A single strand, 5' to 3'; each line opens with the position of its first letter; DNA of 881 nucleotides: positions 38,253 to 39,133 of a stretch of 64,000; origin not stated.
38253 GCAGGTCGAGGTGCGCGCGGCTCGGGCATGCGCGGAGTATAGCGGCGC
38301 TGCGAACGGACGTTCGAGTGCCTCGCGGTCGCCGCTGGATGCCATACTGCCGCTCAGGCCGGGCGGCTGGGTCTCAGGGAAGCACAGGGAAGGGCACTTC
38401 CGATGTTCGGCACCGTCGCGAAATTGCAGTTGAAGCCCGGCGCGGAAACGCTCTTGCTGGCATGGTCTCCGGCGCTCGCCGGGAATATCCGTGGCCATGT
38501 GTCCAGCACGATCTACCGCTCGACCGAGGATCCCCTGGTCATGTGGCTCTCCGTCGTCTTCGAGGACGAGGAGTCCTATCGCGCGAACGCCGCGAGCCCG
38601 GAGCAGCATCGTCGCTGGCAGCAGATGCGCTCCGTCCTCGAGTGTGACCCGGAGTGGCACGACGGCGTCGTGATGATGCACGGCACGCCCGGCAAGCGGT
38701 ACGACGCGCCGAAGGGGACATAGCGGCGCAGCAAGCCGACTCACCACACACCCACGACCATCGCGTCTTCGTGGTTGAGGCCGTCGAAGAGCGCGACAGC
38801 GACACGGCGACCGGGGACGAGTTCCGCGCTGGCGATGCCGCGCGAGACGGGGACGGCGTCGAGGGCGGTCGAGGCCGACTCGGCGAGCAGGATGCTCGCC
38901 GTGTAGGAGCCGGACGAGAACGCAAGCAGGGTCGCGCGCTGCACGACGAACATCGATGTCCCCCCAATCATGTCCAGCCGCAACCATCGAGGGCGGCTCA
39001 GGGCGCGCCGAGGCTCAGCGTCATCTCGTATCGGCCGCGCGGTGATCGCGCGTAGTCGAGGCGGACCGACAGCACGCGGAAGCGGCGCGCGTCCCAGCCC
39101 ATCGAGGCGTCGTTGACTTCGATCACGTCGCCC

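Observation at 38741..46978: SOS-box-fronted head/tail half lacking tail tube, tape measure, protease and lysis genes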

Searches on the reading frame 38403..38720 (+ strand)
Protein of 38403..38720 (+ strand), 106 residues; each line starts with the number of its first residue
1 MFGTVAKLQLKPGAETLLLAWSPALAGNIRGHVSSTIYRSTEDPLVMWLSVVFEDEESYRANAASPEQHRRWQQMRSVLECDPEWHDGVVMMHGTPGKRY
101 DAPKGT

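Call 11: search_protein_families(library=pfam, max_evalue=0.01, proteins=[window:38403-38720:+])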
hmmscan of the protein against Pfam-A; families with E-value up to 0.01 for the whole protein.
window:38403-38720:+ (106 aa): 1 family
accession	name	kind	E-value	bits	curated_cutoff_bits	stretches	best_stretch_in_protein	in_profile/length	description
PF03992.22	ABM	-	1.3e-06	28.9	23.1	1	1-69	1-73/78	Antibiotic biosynthesis monooxygenase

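Call 12: search_protein_families(library=phrogs, max_evalue=0.01, proteins=[window:38403-38720:+])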
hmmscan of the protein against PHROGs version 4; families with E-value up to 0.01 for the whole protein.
window:38403-38720:+ (106 aa): 0 families

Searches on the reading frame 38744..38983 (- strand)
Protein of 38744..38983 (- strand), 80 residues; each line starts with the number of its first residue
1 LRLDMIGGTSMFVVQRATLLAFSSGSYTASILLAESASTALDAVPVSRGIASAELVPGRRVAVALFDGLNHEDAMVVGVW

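Call 11: search_protein_families(library=pfam, max_evalue=0.01, proteins=[window:38744-38983:-])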
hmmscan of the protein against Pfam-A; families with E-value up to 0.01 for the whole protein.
window:38744-38983:- (80 aa): 0 families

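Call 12: search_protein_families(library=phrogs, max_evalue=0.01, proteins=[window:38744-38983:-])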
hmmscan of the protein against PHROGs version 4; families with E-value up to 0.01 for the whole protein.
window:38744-38983:- (80 aa): 0 families

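Call 43: search_solved_structures(query=A4, max_evalue=10)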
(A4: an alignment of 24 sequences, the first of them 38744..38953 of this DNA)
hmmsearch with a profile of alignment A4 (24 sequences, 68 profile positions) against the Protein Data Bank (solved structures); distinct sequences matched with E-value up to 10: 4.
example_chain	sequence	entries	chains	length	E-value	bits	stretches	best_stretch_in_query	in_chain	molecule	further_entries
8cjz_B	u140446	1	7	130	0.012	18.6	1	9-52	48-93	Capsid Decoration Protein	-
7zcb_B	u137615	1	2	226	0.84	12.7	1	19-46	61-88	Pikachurin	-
9ndy_G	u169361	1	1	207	0.87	12.7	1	4-26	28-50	Puncture apparatus (gp021)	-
4jiw_D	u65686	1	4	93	1.1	12.3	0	14-36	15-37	Putative uncharacterized protein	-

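Call 45: search_protein_families(library=pfam, alignment_id=A4, max_evalue=1)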
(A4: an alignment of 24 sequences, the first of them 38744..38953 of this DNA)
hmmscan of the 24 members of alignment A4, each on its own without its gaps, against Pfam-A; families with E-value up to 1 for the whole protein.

A. member 1, window:38744-38953:- (70 aa): 1 family
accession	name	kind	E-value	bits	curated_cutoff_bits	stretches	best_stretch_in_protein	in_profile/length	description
PF21190.3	Bbp16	-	0.055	14.2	27.1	1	6-55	37-87/115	Bbp16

B. families by the number of members that match (of 24 scanned): 4 families
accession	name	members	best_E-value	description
PF06973.17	DUF1297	2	0.079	Domain of unknown function (DUF1297)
PF21190.3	Bbp16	1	0.055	Bbp16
PF16967.11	TcfC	1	0.076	E-set like domain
PF19907.4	DUF6380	1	0.22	Family of unknown function (DUF6380)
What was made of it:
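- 38741..38953 (-): 70-aa OB-fold protein; spike-base or plug candidate. Weak sequence hits to capsid decoration proteins (calls 43, 45).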

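Call 48: find_homologous_proteins(query=window:38744-38953:-, max_evalue=0.001)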
Query window:38744-38953:- (70 aa): 32 proteins with E <= 0.001 among 34 candidates.
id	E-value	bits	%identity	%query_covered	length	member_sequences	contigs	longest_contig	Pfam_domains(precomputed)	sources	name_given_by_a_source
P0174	2.8e-35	136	100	100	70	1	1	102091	-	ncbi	-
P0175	1.9e-29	118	87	100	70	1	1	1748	-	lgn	-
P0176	7.4e-28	113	81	100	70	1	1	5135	-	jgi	-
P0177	2.3e-27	111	81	100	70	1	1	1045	-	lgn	-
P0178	2.9e-27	111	80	100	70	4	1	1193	-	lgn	-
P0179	2.9e-27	111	81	100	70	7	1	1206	-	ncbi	-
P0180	8.8e-27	110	80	100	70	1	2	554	-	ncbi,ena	-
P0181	3.7e-26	108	79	100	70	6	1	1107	-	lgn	-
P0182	4.4e-26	107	80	100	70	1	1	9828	-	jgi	jgi:hypothetical protein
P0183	4.9e-26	107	80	100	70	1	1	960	-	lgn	-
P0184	5.1e-26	107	79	100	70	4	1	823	-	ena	-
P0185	6.0e-26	107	77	100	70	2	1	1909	-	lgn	-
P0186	1.5e-25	106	76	100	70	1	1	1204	-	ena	-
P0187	2.0e-25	105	76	100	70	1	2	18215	-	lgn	-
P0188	1.3e-19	87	70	99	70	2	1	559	-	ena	-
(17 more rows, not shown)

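Call 60: predict_structure(alignment_id=A6)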
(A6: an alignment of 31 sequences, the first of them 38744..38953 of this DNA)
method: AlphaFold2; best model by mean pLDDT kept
length: 70 residues; sequences in the alignment: 31
mean_pLDDT: 89.0   pTM: 0.77
mean pLDDT of the five models: 89.0, 88.7, 88.5, 86.0, 82.8
residues with pLDDT >= 90: 50; 70-90: 13; 50-70: 7; < 50: 0
segments of 3 or more residues with pLDDT < 50: none
pLDDT, mean of each block of 10 residues (from residue 1): 90 95 79 94 95 82 88
secondary structure, 60 per line:
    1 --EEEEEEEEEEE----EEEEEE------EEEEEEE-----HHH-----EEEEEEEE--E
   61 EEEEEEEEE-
elements in order: E3-13 E18-23 E30-36 E50-57 E60-69
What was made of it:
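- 38741..38953 (-): Model pLDDT 89 (call 60).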

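Call 65: fold_search(model_id=the predicted structure, library=pdb)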
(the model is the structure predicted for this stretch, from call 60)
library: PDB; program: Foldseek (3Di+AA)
matches with E <= 10: 731; with E <= 0.001: 0
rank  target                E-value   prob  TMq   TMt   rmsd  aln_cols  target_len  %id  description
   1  9ki1_V                2.8e-03  1.00  0.69  0.28   3.1        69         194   19  Baseplate structure of Escherichia phage Mu (released 2025-02-12)
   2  7px9_A                6.5e-03  1.00  0.66  0.11   2.9        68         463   19  Substrate-engaged mycobacterial Proteasome-associated ATPase - focused 3D refinement (state A) (released 2022-01-19)
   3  7pxc_A                6.8e-03  1.00  0.66  0.11   2.9        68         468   19  Substrate-engaged mycobacterial Proteasome-associated ATPase in complex with open-gate 20S CP - composite map (state A (released 2022-01-19)
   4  3h43_B                7.7e-03  1.00  0.71  0.65   2.5        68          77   20  N-terminal domain of the proteasome-activating nucleotidase of Methanocaldococcus jannaschii (released 2009-06-09)
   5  3h43_A                7.7e-03  1.00  0.69  0.64   2.7        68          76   20  N-terminal domain of the proteasome-activating nucleotidase of Methanocaldococcus jannaschii (released 2009-06-09)
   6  3h43_K                7.7e-03  1.00  0.68  0.62   2.9        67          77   21  N-terminal domain of the proteasome-activating nucleotidase of Methanocaldococcus jannaschii (released 2009-06-09)
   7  9ug9_C                9.2e-03  1.00  0.69  0.14   2.7        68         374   10  The cryo-EM structure of 26S proteasome-Midnolin complex MB state (released 2025-09-10)
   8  2wg5_A                1.0e-02  1.00  0.70  0.57   2.6        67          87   19  Proteasome-Activating Nucleotidase (PAN) N-domain (57-134) from Archaeoglobus fulgidus fused to GCN4 (released 2009-04-28)
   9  7px9_D                1.0e-02  1.00  0.65  0.11   3.1        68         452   19  Substrate-engaged mycobacterial Proteasome-associated ATPase - focused 3D refinement (state A) (released 2022-01-19)
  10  7pxc_D                1.0e-02  1.00  0.65  0.11   3.1        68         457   19  Substrate-engaged mycobacterial Proteasome-associated ATPase in complex with open-gate 20S CP - composite map (state A (released 2022-01-19)
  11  6fvw_J                1.1e-02  1.00  0.61  0.13   3.5        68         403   13  26S proteasome, s4 state (released 2018-08-29)
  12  2eif                  1.2e-02  1.00  0.72  0.40   2.3        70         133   17  Eukaryotic translation initiation factor 5A from Methanococcus jannaschii (released 1999-10-12)
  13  7px9_C                1.3e-02  1.00  0.66  0.11   2.8        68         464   19  Substrate-engaged mycobacterial Proteasome-associated ATPase - focused 3D refinement (state A) (released 2022-01-19)
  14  7pxc_C                1.3e-02  1.00  0.66  0.11   2.8        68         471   19  Substrate-engaged mycobacterial Proteasome-associated ATPase in complex with open-gate 20S CP - composite map (state A (released 2022-01-19)
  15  9u7r_E                1.4e-02  1.00  0.69  0.16   2.6        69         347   16  Substrate-free human 26S proteasome purified by midnolin, 20S proteasome, RPTs and RPN11 part (released 2026-04-01)
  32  3qr8                  2.8e-02  1.00  0.65  0.31   5.5        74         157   11  Crystal structure of the bacteriophage P2 membrane-piercing protein gpV (released 2012-02-22)
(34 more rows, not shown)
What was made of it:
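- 38741..38953 (-): Top Foldseek hit is Mu baseplate chain 9ki1_V; P2 gpV 3qr8 is also listed, but generic OB folds score alike (call 65).
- Closest known: Structural parts: SU10. Same: An OB domain like the N-terminus of the central spike, with hub-then-spike gene order as in Mu (call 65).
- Checked: 70-aa ORF, 38744-38953: OB barrel (calls 60, 65).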
